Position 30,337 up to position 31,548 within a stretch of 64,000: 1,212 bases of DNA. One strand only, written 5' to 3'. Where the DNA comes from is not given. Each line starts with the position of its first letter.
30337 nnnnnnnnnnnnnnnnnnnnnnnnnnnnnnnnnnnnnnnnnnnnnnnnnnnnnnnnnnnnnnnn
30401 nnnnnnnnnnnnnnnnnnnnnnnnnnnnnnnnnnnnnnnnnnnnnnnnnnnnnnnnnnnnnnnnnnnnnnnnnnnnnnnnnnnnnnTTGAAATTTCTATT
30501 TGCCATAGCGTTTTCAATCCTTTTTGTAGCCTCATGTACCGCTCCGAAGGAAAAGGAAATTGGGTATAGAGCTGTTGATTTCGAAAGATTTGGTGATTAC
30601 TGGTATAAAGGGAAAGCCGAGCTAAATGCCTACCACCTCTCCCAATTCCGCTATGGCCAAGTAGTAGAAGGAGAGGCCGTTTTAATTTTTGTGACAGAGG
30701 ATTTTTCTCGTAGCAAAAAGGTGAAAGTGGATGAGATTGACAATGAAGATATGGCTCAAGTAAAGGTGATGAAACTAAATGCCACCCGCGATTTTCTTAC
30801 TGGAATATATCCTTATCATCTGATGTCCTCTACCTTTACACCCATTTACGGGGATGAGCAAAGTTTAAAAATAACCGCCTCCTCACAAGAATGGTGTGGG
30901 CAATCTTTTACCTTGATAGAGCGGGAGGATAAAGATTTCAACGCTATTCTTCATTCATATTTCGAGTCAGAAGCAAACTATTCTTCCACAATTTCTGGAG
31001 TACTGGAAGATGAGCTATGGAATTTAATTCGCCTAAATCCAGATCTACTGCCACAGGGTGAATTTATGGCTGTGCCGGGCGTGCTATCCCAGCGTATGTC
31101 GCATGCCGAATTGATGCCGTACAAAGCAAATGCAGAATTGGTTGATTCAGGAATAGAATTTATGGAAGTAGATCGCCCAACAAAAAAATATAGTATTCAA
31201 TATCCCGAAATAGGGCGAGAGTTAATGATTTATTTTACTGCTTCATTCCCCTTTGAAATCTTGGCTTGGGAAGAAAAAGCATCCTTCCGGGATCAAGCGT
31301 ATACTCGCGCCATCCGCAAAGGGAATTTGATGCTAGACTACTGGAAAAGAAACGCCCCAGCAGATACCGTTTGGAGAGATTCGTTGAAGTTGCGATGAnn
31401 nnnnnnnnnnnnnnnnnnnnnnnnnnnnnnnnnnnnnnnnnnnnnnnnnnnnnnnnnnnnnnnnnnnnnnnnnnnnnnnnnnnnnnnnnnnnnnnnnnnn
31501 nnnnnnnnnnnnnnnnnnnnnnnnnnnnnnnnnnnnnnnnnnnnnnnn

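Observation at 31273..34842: Cassette of about 3.3 kb bracketed by two diverged copies of the same gene end: footprint of horizontal insertion or replacement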

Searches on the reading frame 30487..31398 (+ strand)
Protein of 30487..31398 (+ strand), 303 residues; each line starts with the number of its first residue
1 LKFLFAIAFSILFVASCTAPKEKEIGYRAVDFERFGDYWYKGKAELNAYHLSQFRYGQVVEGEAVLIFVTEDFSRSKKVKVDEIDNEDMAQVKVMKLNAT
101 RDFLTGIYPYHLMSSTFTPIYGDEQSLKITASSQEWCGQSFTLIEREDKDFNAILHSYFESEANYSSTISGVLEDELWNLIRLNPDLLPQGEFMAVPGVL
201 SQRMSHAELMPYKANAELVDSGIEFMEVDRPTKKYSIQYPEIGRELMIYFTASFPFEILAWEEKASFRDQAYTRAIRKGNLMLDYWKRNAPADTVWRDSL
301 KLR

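Call 6: search_protein_families(library=pfam, proteins=[window:30487-31398:+], max_evalue=0.01)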
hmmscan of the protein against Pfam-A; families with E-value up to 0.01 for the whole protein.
window:30487-31398:+ (303 aa): 0 families

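Call 7: search_protein_families(library=ncbifam, proteins=[window:30487-31398:+], max_evalue=0.01)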
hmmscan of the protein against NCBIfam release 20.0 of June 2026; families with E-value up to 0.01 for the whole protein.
window:30487-31398:+ (303 aa): 0 families
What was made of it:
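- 30487..31398 (+): Conserved lipoprotein gene (303 aa, lipobox FVASC, no named family). This is the target gene. There is no Pfam or NCBIfam hit (calls 6, 7).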

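Call 8: find_related_loci(query=window:30487-31395:+, collection=genome_contigs, flank=10000)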
Query window:30487-31395:+ (303 aa) in genome_contigs; peptide patterns used: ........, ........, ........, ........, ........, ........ (x = any residue, [..] = any of these).
97 stretches matched a pattern; 60 encode a relative of the query (tblastn E <= 1e-3); 60 distinct loci.
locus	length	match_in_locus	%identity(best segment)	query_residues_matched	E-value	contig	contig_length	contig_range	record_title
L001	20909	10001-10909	79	1-303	2e-165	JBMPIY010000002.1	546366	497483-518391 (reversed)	Cytophagales bacterium SYC-11 NODE_2_length_546366_cov_162.416981, whole genome shotgun sequence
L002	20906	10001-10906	76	1-302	2e-161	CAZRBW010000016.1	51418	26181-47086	MAG TPA_asm: uncultured Roseivirgaceae bacterium isolate SRP319275_co6_61 genome assembly, contig: NODE_104_length_51418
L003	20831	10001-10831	47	17-302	3e-83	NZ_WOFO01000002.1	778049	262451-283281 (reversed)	Cyclobacterium sp. SYSU L10401 NODE_2_length_778049_cov_153.877011, whole genome shotgun sequence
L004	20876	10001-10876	45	1-302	3e-81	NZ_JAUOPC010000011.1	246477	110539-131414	Cyclobacterium sp. 1_MG-2023 strain I3M17 BOPPOMNC_11, whole genome shotgun sequence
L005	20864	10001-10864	45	7-302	4e-81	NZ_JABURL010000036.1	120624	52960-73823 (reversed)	MAG: Cyclobacterium sp. isolate Bin_11 NODE_48_length_120624_cov_13.8104, whole genome shotgun sequence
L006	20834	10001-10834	45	16-302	2e-80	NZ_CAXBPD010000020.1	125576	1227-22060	MAG: uncultured Cyclobacterium sp. isolate ERR2762188_binner12_Refined_102 ERZ3421808.235, whole genome shotgun sequence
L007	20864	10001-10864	45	7-302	2e-80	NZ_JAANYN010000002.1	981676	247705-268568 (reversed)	Cyclobacterium plantarum strain GBPx2 NODE_2_length_981676_cov_90.917714, whole genome shotgun sequence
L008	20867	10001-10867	46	7-303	2e-79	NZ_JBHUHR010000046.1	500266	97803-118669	Belliella marina strain CGMCC 1.15180 velvet_auto_105_46, whole genome shotgun sequence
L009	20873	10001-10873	43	4-302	3e-79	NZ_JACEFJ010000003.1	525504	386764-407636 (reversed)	Pararhodonellum marinum strain SW124 3, whole genome shotgun sequence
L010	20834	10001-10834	44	16-302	2e-79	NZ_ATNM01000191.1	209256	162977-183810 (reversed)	Cyclobacterium qasimii M12-11B contig00005, whole genome shotgun sequence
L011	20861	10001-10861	45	4-302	1e-78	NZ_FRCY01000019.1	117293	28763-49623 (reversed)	Cyclobacterium lianum strain CGMCC 1.6102, whole genome shotgun sequence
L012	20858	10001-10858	44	10-303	7e-78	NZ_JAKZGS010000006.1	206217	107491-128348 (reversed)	Belliella calami strain DSM 107340 NODE_6_length_206217_cov_52.874438, whole genome shotgun sequence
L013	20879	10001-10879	45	1-302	3e-78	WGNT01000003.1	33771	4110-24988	MAG: Cytophagales bacterium isolate RI_292 c_000000161229, whole genome shotgun sequence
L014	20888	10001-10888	43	1-303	1e-76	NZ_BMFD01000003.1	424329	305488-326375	Belliella aquatica strain CGMCC 1.12479 sequence03, whole genome shotgun sequence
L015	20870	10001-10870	43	3-303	5e-76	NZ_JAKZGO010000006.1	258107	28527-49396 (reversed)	Belliella alkalica strain DSM 111903 scaffold_5, whole genome shotgun sequence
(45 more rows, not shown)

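Call 12: find_encoding_contigs(protein=window:30487-31398:+, flank=10000, max_places=10)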
Protein window:30487-31398:+ (303 aa): 2 contigs read that carry it; 1 place shown.
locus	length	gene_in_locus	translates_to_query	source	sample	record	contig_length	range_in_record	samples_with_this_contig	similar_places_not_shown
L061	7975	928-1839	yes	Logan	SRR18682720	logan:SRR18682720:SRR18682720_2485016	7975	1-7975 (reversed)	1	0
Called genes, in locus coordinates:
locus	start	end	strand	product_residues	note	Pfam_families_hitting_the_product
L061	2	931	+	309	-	?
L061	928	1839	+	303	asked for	-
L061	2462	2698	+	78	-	-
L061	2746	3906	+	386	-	-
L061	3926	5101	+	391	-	-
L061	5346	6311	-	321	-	PF05982:Sbt_1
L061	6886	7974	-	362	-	?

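Call 14: find_homologous_proteins(query=window:30487-31395:+, max_evalue=1e-40)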
Query window:30487-31395:+ (303 aa): 3270 proteins with E <= 1e-40 among 4064 candidates; the best 120 are listed.
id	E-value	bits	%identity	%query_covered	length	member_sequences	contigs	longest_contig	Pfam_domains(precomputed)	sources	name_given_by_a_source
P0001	4.5e-157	540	79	100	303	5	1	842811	-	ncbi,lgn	ncbi:hypothetical protein ACFCT7_06730 [Fulvivirgaceae bacterium LMO-SS25]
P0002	2.4e-152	524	79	95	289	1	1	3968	-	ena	-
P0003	3.3e-152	524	79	95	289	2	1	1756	-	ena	-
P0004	4.0e-152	524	79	95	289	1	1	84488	-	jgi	-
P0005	8.3e-151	519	79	95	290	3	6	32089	-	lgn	-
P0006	9.9e-151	519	79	96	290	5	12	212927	-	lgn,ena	-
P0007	5.6e-123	428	100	63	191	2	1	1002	-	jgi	-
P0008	1.3e-79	286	43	97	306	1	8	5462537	-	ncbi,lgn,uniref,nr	ncbi:hypothetical protein POKO110462_14305 [Pontibacter korlensis]|uniref:Septum formation inhibitor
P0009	3.8e-79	284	50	88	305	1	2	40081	-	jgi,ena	jgi:hypothetical protein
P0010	7.4e-79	283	46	99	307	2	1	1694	-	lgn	-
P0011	3.6e-78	281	50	91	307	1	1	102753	-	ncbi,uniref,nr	ncbi:hypothetical protein I0P70_19710 [Pontibacter sp. FD36]|uniref:hypothetical protein n=1 Tax=Pon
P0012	3.9e-78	281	47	91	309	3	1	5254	-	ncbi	-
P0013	4.2e-78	281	47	99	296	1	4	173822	-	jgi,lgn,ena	-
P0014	1.2e-77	279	47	92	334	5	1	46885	-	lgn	-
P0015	1.2e-77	279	46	97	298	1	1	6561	-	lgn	-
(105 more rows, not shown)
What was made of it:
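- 30487..31398 (+): It has 3270 homologues at E <= 1e-40, mostly from Cytophagales (call 14).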

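Call 16: find_encoding_contigs(protein=P0006, flank=8000, max_places=6)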
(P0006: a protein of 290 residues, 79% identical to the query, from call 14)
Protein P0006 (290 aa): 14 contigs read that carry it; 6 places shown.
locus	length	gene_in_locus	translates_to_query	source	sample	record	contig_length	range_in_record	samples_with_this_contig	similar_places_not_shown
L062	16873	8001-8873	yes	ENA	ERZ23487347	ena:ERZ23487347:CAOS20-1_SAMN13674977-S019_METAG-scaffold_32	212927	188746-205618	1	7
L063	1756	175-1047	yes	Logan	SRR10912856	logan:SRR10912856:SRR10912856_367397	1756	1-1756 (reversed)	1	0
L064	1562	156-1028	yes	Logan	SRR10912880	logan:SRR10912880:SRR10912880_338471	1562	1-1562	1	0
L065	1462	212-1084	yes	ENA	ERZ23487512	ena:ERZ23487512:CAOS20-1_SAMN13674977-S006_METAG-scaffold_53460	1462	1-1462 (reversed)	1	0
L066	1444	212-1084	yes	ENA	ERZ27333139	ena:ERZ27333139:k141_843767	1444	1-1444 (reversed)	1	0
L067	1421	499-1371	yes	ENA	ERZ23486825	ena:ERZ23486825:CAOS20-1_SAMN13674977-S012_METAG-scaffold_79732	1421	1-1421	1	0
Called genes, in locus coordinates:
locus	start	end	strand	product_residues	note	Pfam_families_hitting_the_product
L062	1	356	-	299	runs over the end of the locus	PF00924:MS_channel_2nd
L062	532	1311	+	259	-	PF02405:MlaE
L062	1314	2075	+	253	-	PF00005:ABC_tran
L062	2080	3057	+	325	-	PF02470:MlaD, PF28544:Helical_needle (weak)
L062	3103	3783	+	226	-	PF10988:DUF2807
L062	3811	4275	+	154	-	PF12893:Lumazine_bd_2, PF14534:DUF4440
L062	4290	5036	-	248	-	PF01925:TauE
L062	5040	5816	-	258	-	PF00072:Response_reg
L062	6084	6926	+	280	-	-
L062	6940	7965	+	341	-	PF14684:Tricorn_C1, PF03572:Peptidase_S41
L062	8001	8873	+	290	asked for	-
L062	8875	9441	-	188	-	-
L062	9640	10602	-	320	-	PF05982:Sbt_1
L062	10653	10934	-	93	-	-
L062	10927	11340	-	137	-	-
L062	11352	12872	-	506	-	PF00180:Iso_dh, PF18324:Isocitrate_DH_C_bact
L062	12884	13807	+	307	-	PF00126:HTH_1, PF03466:LysR_substrate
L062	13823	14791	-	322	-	PF08240:ADH_N, PF00107:ADH_zinc_N, PF13602:ADH_zinc_N_2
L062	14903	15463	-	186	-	PF14066:DUF4256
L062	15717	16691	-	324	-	PF08843:AbiEii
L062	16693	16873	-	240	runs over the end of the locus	PF19570:DUF6088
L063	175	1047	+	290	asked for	-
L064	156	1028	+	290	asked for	-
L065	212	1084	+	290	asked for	-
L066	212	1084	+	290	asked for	-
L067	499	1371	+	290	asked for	-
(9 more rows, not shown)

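Call 17: find_encoding_contigs(protein=P0004, flank=8000, max_places=4)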
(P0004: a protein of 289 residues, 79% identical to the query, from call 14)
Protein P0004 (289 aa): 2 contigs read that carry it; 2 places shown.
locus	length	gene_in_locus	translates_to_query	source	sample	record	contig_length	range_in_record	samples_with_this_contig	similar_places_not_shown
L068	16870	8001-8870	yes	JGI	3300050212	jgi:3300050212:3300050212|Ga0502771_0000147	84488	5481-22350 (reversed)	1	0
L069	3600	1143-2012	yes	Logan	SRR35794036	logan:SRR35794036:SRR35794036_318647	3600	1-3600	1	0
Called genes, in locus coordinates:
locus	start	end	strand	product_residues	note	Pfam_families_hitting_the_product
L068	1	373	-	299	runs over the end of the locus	PF00924:MS_channel_2nd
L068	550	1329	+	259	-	PF02405:MlaE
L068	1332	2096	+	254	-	PF00005:ABC_tran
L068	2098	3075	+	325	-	PF02470:MlaD, PF28544:Helical_needle (weak)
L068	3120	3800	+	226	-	PF10988:DUF2807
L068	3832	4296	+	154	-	PF12893:Lumazine_bd_2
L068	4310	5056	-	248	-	PF01925:TauE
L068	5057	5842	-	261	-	PF00072:Response_reg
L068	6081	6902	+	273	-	-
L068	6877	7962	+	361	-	PF14684:Tricorn_C1, PF03572:Peptidase_S41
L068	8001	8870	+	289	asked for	-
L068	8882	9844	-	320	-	PF05982:Sbt_1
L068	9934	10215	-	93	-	-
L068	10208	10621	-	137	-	-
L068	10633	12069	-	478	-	PF00180:Iso_dh, PF18324:Isocitrate_DH_C_bact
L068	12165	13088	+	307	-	PF00126:HTH_1, PF03466:LysR_substrate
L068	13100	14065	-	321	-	PF08240:ADH_N, PF00107:ADH_zinc_N, PF13602:ADH_zinc_N_2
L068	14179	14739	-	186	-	PF14066:DUF4256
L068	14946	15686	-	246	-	-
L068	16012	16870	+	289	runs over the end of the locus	PF02086:MethyltransfD12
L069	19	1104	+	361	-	PF14684:Tricorn_C1, PF03572:Peptidase_S41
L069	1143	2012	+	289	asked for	-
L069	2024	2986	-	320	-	PF05982:Sbt_1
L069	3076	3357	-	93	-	-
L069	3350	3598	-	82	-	?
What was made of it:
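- The orphan is adjacent to the native neighbour sbtA, as in L068/L069 (call 17).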

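Call 35: search_protein_families(library=pfam, proteins=[window:30487-31398:+, L062:8875-9441:-], max_evalue=10)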
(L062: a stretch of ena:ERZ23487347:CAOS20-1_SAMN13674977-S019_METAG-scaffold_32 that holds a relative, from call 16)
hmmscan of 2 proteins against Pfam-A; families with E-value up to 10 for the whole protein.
window:30487-31398:+ (303 aa): 0 families

L062:8875-9441:- (188 aa): 3 families
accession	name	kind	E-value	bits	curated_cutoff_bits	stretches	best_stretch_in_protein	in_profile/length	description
PF18024.7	HTH_50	-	0.0029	17.7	27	1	146-168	20-42/50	Helix-turn-helix domain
PF11167.13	DUF2953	-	0.12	13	22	1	96-128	6-37/53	Protein of unknown function (DUF2953)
PF12521.13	DUF3724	-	0.21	12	22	1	65-75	6-16/23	Protein of unknown function (DUF3724)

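Call 53: find_encoding_contigs(protein=P0007, flank=5000, max_places=6)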
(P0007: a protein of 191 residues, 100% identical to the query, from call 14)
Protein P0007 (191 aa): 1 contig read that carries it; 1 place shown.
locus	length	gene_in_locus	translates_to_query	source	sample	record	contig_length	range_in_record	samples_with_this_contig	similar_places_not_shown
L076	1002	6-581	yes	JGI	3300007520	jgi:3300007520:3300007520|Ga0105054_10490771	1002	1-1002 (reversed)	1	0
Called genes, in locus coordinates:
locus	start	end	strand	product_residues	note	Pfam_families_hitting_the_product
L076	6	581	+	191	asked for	-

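Call 57: search_solved_structures(query=window:30487-31395:+, max_evalue=1)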
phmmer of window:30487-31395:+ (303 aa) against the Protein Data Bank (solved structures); distinct sequences matched with E-value up to 1: 2.
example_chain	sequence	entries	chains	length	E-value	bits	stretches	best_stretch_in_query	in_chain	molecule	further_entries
2j1a_A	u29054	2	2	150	0.21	14.2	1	123-166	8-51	HYALURONIDASE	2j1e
2j7m_A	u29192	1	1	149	0.21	14.2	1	123-166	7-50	HYALURONIDASE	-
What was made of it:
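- Tried and rejected: A PDB sequence search with the lipoprotein found nothing (call 57).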

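Call 58: search_protein_families(library=padloc, proteins=[window:30487-31395:+], max_evalue=0.01)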
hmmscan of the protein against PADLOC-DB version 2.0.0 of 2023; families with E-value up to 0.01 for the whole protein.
window:30487-31395:+ (303 aa): 0 families

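Call 59: search_protein_families(library=phrogs, proteins=[window:30487-31395:+], max_evalue=0.01)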
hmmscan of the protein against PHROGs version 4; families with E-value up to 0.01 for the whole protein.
window:30487-31395:+ (303 aa): 0 families
